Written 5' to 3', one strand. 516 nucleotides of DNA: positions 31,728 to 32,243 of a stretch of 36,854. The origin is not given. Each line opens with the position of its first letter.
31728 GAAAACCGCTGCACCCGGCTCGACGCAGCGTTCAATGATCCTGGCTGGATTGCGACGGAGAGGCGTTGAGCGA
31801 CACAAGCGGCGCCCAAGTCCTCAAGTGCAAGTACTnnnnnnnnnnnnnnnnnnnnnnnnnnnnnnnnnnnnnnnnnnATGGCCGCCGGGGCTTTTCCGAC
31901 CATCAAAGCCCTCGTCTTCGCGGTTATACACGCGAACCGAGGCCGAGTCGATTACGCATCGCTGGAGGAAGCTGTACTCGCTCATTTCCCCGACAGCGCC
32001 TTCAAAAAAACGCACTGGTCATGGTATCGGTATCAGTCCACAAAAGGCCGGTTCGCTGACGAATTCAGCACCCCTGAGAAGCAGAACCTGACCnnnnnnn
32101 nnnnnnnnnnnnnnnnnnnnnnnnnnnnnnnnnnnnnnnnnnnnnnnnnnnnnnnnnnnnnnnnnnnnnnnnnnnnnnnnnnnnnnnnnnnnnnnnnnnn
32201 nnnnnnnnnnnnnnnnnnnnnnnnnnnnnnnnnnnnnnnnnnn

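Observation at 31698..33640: Lower-GC two-gene islet (Mrr-like nuclease + OGG/HhH-fold-like protein) inserted between glycoside-hydrolase genes: candidate novel defence/DNA-modification-sensing module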

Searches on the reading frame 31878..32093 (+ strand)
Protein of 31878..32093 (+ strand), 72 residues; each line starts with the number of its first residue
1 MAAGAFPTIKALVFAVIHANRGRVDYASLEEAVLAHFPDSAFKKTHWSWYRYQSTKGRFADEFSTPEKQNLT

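Call 85: find_homologous_proteins(query=A4, max_evalue=0.001)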
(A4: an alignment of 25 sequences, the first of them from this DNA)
Query A4 (25 sequences) (72 aa, profile of the alignment): 7 proteins with E <= 0.001 among 174 candidates.
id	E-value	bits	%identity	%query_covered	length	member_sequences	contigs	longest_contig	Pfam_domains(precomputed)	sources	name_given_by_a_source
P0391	8.1e-32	127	58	100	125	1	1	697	-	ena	-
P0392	6.1e-27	111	52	92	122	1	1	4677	-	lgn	-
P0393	1.5e-25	107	55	74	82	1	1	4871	-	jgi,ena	-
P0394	5.0e-25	105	52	83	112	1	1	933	-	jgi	-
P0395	6.6e-24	101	48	93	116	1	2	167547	-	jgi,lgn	jgi:hypothetical protein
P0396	6.4e-15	72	40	67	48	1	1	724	-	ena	-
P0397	6.4e-15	72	59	61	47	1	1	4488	-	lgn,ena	-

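Call 86: find_encoding_contigs(protein=P0395, flank=4000, max_places=3)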
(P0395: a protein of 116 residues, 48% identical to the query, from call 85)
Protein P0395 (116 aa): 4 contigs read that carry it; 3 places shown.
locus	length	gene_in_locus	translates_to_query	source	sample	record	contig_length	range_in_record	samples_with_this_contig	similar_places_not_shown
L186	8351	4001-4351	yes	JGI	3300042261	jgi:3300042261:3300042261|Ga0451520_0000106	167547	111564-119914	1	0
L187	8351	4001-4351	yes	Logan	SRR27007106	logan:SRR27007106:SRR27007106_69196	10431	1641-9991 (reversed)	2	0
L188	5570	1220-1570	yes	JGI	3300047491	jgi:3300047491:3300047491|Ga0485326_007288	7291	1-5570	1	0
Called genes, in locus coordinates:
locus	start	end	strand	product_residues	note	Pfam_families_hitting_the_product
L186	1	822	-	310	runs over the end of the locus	PF02985:HEAT (faint), PF13646:HEAT_2 (weak)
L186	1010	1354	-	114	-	-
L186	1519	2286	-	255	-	PF14094:DUF4272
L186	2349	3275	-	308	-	PF26340:DNA-SBD_ScoMcrA (weak), PF13391:HNH_2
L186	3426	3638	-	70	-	-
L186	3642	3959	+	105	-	PF20796:PDDEXK_13 (weak), PF22558:REase-ARP (weak)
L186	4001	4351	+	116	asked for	-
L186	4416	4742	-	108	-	-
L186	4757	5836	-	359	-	-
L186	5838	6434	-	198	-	-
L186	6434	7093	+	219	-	PF13683:rve_3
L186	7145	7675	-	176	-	PF10722:YbjN (weak)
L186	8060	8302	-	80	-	-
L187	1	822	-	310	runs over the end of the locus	PF02985:HEAT (faint), PF13646:HEAT_2 (weak)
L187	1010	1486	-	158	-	PF13646:HEAT_2 (faint)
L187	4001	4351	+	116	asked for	-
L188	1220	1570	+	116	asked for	-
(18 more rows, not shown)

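Call 87: find_encoding_contigs(protein=P0392, flank=4000, max_places=2)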
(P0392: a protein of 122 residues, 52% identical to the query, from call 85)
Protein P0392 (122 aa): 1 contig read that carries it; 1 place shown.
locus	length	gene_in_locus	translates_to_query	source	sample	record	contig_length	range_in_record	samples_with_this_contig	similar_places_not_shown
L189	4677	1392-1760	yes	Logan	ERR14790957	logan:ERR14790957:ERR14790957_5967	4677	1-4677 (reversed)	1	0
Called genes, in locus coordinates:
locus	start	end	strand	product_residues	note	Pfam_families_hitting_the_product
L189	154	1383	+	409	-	PF01011:PQQ (faint), PF13360:PQQ_2 (weak), PF13570:Beta-prop_ACSF4, PF13360:PQQ_2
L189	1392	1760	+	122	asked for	-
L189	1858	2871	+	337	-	-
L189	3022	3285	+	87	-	PF02416:TatA_B_E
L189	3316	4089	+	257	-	PF02517:Rce1-like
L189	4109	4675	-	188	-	?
